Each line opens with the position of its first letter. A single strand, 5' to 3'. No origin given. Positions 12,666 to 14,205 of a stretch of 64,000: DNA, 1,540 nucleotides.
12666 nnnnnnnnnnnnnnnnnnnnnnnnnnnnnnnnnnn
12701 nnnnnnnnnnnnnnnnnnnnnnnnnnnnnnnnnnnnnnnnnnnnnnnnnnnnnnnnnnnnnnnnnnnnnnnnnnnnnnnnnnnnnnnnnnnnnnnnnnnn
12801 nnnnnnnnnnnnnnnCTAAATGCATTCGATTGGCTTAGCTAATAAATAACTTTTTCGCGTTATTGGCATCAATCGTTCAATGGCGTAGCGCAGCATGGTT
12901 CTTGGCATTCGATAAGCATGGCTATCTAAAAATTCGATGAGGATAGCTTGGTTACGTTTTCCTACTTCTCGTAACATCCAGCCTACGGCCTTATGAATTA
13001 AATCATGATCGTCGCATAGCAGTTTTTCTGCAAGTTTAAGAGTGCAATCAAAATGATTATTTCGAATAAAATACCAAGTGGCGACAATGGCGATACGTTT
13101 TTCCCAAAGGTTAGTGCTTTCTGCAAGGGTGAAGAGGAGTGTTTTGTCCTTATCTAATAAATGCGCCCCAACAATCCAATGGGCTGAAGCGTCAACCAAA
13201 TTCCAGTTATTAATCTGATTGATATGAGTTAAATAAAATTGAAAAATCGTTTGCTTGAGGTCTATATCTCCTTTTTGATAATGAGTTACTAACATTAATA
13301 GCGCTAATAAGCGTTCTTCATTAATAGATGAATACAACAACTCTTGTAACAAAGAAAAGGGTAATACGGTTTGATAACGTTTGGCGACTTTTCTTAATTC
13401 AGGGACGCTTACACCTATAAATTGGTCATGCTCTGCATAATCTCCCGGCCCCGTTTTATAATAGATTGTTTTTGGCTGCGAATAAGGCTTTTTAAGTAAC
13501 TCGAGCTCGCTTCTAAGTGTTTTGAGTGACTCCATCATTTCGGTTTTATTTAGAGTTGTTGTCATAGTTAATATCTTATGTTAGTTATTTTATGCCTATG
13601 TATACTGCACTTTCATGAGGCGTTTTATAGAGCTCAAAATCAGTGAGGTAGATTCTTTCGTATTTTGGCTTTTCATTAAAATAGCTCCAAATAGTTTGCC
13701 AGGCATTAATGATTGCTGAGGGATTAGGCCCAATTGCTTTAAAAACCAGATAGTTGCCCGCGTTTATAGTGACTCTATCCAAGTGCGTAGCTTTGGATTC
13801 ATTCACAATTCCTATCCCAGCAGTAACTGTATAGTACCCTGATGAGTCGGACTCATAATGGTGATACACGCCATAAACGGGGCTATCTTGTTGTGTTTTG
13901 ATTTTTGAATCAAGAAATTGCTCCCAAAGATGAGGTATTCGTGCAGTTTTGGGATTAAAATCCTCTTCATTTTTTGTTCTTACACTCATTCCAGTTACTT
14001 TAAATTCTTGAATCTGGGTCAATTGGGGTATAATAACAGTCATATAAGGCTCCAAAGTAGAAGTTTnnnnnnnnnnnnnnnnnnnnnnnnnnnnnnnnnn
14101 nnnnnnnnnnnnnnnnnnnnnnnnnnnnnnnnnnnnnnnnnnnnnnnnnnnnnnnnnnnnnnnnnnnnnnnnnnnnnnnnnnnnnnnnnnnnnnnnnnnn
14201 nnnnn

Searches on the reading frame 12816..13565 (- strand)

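Call 33: search_protein_families(library=pfam, proteins=[window:12816-13565:-], max_evalue=0.01)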
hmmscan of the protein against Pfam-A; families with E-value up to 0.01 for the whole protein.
window:12816-13565:- (249 aa): 1 family
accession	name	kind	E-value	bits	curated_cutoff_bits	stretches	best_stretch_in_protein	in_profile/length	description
PF08713.17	DNA_alkylation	-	1e-59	202.2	21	1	38-232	22-213/213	DNA alkylation repair enzyme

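Call 65: search_protein_families(library=padloc, proteins=[window:12816-13565:-], max_evalue=0.001)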
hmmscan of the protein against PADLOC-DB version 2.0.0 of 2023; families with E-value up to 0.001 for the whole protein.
window:12816-13565:- (249 aa): 1 family
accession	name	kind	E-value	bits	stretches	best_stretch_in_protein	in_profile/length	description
PDLC01685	Cas13d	-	0.00072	17.6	1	103-192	43-129/226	Cas13d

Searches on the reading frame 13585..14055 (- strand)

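Call 33: search_protein_families(library=pfam, proteins=[window:13585-14055:-], max_evalue=0.01)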
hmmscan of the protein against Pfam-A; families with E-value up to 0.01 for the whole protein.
window:13585-14055:- (156 aa): 2 families
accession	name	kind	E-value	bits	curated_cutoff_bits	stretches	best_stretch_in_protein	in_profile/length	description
PF14526.11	Cass2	-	7.6e-25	88.3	27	1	12-152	2-143/150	Integron-associated effector binding protein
PF06445.20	GyrI-like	-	2.1e-19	70.7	26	1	11-147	4-138/155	GyrI-like small molecule binding domain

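Call 65: search_protein_families(library=padloc, proteins=[window:13585-14055:-], max_evalue=0.001)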
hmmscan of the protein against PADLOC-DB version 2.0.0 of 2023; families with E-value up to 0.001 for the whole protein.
window:13585-14055:- (156 aa): 0 families
